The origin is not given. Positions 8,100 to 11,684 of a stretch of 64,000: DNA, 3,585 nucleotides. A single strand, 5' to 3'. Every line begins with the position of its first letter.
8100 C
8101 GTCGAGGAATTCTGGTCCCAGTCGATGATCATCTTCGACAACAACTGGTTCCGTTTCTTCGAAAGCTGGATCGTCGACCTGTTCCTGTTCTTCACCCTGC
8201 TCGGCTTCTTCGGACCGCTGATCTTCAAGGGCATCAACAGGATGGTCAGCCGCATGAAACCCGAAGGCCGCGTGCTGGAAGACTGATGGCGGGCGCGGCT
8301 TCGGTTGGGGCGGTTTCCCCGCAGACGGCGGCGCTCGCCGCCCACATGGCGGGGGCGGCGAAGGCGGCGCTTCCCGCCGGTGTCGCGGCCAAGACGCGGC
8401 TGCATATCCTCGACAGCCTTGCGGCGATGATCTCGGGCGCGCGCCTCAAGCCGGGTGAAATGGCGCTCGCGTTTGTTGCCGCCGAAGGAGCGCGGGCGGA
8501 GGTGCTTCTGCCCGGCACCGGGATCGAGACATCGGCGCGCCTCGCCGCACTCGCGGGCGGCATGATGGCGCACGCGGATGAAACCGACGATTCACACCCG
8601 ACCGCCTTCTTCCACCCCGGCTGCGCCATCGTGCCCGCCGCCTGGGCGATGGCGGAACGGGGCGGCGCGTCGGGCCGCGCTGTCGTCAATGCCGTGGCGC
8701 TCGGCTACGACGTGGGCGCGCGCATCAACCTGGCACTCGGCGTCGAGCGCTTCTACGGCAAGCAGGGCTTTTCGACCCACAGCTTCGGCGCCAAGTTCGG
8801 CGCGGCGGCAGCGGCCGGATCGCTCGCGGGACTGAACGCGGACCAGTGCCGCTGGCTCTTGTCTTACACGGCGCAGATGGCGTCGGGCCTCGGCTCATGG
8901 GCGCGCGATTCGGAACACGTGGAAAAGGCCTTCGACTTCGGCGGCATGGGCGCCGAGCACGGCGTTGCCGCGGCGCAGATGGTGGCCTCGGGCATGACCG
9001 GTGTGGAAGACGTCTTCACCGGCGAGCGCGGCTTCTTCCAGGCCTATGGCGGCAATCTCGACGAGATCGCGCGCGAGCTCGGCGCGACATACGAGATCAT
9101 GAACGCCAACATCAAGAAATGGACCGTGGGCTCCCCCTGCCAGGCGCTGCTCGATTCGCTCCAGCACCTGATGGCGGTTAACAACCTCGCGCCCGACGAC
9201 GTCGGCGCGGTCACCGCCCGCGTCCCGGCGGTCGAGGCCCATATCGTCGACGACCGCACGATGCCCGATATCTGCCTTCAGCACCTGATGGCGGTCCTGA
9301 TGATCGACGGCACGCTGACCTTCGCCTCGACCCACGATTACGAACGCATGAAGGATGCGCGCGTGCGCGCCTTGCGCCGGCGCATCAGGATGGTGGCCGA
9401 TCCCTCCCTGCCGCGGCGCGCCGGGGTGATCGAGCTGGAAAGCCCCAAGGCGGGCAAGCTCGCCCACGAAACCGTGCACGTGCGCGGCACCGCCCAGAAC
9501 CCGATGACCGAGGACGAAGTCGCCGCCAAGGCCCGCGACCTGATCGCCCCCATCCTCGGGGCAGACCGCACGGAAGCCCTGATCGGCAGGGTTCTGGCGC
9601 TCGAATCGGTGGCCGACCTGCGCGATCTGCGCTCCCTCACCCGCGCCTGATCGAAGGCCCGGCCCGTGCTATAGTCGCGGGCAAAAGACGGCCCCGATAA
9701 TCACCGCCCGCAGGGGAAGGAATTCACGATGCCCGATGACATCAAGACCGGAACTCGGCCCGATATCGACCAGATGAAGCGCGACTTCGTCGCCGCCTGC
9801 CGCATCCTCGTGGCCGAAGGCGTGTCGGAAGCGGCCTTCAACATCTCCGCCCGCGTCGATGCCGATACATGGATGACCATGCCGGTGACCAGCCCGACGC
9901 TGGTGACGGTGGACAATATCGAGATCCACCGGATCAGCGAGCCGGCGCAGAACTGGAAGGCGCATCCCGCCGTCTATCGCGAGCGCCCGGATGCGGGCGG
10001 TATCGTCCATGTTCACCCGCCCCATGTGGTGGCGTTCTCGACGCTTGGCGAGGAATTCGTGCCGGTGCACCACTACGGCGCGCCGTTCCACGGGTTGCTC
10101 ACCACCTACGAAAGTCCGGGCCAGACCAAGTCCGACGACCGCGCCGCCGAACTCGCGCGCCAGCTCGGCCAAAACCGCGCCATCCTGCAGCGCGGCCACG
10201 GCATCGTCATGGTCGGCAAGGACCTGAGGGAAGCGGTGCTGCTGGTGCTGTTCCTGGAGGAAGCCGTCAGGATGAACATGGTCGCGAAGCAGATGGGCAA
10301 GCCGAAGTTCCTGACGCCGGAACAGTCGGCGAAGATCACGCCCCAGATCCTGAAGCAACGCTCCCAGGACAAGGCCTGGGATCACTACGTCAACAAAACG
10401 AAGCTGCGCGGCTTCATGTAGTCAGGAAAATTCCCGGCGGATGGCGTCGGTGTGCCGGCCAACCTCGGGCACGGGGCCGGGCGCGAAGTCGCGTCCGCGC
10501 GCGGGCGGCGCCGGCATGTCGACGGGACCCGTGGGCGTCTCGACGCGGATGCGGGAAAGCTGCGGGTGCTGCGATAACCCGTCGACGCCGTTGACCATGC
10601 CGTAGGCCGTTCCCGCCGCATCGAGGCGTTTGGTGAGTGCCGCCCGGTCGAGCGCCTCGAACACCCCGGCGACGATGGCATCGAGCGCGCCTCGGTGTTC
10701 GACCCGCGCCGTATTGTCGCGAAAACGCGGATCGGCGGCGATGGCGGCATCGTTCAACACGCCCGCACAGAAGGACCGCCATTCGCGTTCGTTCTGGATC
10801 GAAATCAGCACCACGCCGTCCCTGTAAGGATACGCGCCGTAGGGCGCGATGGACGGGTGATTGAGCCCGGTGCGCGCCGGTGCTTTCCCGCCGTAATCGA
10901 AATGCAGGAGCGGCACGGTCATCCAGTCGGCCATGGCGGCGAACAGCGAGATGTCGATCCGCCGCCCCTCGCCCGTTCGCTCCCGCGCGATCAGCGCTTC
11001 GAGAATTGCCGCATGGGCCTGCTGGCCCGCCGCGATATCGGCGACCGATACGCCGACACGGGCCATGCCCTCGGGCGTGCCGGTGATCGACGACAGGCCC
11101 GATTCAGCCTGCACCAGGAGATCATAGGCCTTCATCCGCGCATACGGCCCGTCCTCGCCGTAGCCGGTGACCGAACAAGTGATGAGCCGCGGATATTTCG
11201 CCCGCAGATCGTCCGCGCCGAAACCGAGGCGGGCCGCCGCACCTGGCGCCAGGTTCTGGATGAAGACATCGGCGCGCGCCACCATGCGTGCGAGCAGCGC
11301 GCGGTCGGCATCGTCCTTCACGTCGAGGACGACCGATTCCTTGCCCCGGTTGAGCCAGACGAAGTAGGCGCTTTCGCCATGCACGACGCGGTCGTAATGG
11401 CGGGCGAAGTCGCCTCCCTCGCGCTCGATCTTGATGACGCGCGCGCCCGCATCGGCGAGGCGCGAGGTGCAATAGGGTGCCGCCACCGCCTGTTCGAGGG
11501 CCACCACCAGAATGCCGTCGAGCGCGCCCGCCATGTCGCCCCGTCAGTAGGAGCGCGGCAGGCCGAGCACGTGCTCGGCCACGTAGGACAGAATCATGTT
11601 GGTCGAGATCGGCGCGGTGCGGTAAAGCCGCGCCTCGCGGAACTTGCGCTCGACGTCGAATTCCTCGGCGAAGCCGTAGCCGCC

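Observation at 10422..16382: Five-gene operon TauD-like dioxygenase / SseA rhodanese / alpha-beta hydrolase / acyl-CoA dehydrogenase / family-III CoA-transferase, divergent from a TauE sulfite exporter: candidate organosulfur-acid catabolic pathway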

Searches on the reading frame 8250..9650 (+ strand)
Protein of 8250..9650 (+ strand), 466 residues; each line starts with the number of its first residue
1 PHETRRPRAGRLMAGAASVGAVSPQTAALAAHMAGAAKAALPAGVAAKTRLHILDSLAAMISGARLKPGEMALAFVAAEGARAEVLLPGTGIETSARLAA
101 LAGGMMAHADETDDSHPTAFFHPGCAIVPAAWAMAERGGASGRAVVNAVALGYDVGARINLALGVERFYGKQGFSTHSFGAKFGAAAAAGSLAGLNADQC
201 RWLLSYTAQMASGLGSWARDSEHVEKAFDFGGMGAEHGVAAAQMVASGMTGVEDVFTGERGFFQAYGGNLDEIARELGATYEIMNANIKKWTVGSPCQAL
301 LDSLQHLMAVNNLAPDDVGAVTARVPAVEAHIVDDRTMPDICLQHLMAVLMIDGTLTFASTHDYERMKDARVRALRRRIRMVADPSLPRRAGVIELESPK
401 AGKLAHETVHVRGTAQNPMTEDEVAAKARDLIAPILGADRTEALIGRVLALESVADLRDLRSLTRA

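Call 23: search_protein_families(library=pfam, proteins=[window:8250-9650:+])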
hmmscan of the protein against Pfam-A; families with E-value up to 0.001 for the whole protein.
window:8250-9650:+ (466 aa): 2 families
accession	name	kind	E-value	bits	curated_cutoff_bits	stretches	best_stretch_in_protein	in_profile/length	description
PF03972.19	MmgE_PrpD_N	-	2.7e-45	154.9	32.1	1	28-268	2-237/244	MmgE/PrpD N-terminal domain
PF19305.4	MmgE_PrpD_C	-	3.8e-21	76.1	32.1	1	297-448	7-170/173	MmgE/PrpD C-terminal domain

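Call 44: search_protein_families(library=ncbifam, proteins=[window:8250-9650:+], max_evalue=1e-10)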
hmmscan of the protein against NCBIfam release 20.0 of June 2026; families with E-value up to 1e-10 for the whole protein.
window:8250-9650:+ (466 aa): 0 families

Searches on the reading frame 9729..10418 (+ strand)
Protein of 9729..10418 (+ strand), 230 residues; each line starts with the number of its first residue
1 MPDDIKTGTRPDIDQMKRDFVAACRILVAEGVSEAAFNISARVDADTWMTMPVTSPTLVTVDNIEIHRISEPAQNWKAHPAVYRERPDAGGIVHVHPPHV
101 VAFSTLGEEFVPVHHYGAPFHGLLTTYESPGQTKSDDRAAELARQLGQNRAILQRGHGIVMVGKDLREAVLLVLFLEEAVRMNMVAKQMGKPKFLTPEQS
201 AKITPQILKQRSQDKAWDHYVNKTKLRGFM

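Call 4: search_protein_families(library=pfam, proteins=[window:9729-10418:+])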
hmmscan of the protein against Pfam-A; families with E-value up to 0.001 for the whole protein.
window:9729-10418:+ (230 aa): 1 family
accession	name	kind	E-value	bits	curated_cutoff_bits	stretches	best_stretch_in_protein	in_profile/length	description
PF00596.27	Aldolase_II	-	2e-27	96.7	22.2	1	19-183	2-182/183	Class II Aldolase and Adducin N-terminal domain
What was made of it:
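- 9729..10421 (+): Class II aldolase/adducin-family protein (230 aa), convergent on the CoA-transferase. It is the last gene of the TctCBA-PrpD-AldII unit. Pfam Aldolase_II scores 97 bits (call 4).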

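Call 5: search_protein_families(library=ncbifam, proteins=[window:9729-10418:+])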
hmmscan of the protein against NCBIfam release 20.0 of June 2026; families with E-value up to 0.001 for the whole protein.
window:9729-10418:+ (230 aa): 27 families (the best 25 are shown)
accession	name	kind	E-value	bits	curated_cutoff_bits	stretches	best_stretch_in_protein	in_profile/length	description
NF005484.0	PRK07090.1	equivalog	1.7e-24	86.5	261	1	17-225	32-252/260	aldolase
NF006413.0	PRK08660.1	equivalog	1.5e-18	67.3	203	1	16-190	2-181/184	aldolase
NF053537.1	DhpthDcsPhtC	equivalog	2.2e-18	66.5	200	1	71-223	73-230/232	3,4-dihydroxyphthalate decarboxylase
NF004855.0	PRK06208.1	subfamily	4.2e-18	65.6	255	1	77-217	117-255/274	class II aldolase/adducin family protein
NF005451.0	PRK07044.1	subfamily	3.6e-17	62.2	207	1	75-221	95-244/256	aldolase II superfamily protein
NF005186.0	PRK06661.1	equivalog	4.8e-17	62.4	339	1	76-199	79-202/235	hypothetical protein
NF005123.0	PRK06557.1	subfamily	4.1e-16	59.3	251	1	58-202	65-211/223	L-ribulose-5-phosphate 4-epimerase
NF043034.1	OxoTetrPhDc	equivalog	4.3e-16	59.3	250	1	15-200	4-201/205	3-oxo-tetronate 4-phosphate decarboxylase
NF005689.0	PRK07490.1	equivalog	1.7e-15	56.9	260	1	57-220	65-232/248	hypothetical protein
NF053831.1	RU1PAldHalo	equivalog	1.8e-15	57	300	1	57-204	53-200/208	ribulose-1-phosphate aldolase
NF006208.0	PRK08333.1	equivalog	4.6e-15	55.8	267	1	60-184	55-181/189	aldolase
NF005302.0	PRK06833.1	equivalog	2.3e-12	46.8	264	1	69-203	70-203/214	L-fuculose-phosphate aldolase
NF005984.0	PRK08087.1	subfamily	4.4e-11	42.9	264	1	16-177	6-175/215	L-fuculose-phosphate aldolase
NF040649.1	FucA_Meth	equivalog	4.5e-10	39.7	250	1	18-188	4-178/179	L-fuculose phosphate aldolase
TIGR01086.1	fucA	equivalog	2.5e-09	37.2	400.25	1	58-174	54-171/214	L-fuculose-phosphate aldolase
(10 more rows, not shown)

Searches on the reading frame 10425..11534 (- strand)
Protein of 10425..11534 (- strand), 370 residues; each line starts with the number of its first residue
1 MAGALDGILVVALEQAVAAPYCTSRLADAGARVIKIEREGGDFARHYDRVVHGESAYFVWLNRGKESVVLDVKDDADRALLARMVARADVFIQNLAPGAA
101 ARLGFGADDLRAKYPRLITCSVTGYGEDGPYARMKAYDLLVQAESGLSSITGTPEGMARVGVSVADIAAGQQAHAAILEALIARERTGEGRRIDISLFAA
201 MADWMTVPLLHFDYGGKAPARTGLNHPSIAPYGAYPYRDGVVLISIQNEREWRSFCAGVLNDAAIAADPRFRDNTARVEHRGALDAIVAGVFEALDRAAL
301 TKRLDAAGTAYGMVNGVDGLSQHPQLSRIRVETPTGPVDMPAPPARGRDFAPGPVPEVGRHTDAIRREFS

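Call 4: search_protein_families(library=pfam, proteins=[window:10425-11534:-])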
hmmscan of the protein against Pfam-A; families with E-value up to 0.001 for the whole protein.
window:10425-11534:- (370 aa): 1 family
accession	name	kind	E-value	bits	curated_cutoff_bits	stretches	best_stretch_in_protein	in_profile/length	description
PF02515.22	CoA_transf_3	-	1.4e-104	350.5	23.3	1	5-362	1-366/366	CoA-transferase family III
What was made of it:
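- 10422..11534 (-): Family-III (CaiB/Frc) CoA-transferase (370 aa), relative of itaconate CoA-transferase Ict. Pfam CoA_transf_3 scores 350 bits (call 4).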

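Call 5: search_protein_families(library=ncbifam, proteins=[window:10425-11534:-])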
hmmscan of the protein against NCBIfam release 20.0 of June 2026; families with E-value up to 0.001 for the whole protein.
window:10425-11534:- (370 aa): 7 families
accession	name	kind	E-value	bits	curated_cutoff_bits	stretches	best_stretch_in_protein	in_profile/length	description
NF052585.1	SucGlutTfsCaiB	equivalog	4.1e-69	233.1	750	1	5-327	8-338/394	succinate--glutarate CoA-transferase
NF008511.0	PRK11430.1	equivalog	9.3e-67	225.8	522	1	3-370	8-380/381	CoA:oxalate CoA-transferase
NF041294.1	Scnl_mescCoAtase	equivalog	1.8e-56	191.9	700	1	3-306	2-312/381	succinyl-CoA:mesaconate CoA-transferase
TIGR03253.1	oxalate_frc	equivalog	8.7e-46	156.4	504.2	1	4-203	3-205/416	formyl-CoA transferase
NF003809.0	PRK05398.1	subfamily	2.9e-45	154.6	442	1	2-202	2-205/416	formyl-CoA transferase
NF002914.1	PRK03525.1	equivalog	7.4e-23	81.1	413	1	3-247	8-248/400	L-carnitine CoA-transferase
TIGR04253.1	mesacon_CoA_iso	equivalog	2.3e-11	43.3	725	1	3-197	1-194/403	2-methylfumaryl-CoA isomerase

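Call 20: search_solved_structures(query=window:10425-11534:-, max_evalue=1e-20, show_alignments=0)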
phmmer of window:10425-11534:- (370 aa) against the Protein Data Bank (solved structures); distinct sequences matched with E-value up to 1e-20: 21.
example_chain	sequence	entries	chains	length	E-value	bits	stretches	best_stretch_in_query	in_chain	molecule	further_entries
4ed9_A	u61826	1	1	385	2.4e-58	201.4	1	4-368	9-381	CAIB/BAIF family protein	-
4hl6_A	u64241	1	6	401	1.8e-57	198.5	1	3-370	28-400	Uncharacterized protein YfdE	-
10uh_A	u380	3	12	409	2.8e-57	197.9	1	5-328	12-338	Formyl-coenzyme a transferase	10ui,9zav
9br6_A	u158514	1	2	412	4.9e-57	197.1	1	5-368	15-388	Succinate--hydroxymethylglutarate CoA-transferase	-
9br7_A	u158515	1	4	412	1.6e-56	195.3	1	5-368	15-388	Succinate--hydroxymethylglutarate CoA-transferase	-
5yit_A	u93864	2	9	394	1e-36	130.2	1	3-282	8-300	CoA transferase III | Uncharacterized protein Rv3272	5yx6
5yiy_A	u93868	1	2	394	9.4e-36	127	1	3-282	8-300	CoA transferase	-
1pt5_A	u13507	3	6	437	1e-31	113.7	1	3-205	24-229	Hypothetical protein yfdW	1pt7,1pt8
1pqy_A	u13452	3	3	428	1.3e-31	113.5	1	4-205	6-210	Hypothetical protein yfdW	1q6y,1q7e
2vjo_A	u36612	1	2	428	3.1e-31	112.2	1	3-209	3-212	FORMYL-COENZYME A TRANSFERASE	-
2vjp_A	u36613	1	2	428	4.5e-31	111.7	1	3-209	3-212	FORMYL-COENZYME A TRANSFERASE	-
2vjn_A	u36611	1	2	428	5.8e-31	111.3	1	3-209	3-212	FORMYL-COENZYME A TRANSFERASE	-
2vjk_A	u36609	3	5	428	5.9e-31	111.3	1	3-209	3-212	FORMYL-COENZYME A TRANSFERASE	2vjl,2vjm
1p5h_A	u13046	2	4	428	5.9e-31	111.3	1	3-209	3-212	Formyl-coenzyme A transferase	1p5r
2vjq_A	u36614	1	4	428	9.3e-31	110.6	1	3-209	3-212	FORMYL-COENZYME A TRANSFERASE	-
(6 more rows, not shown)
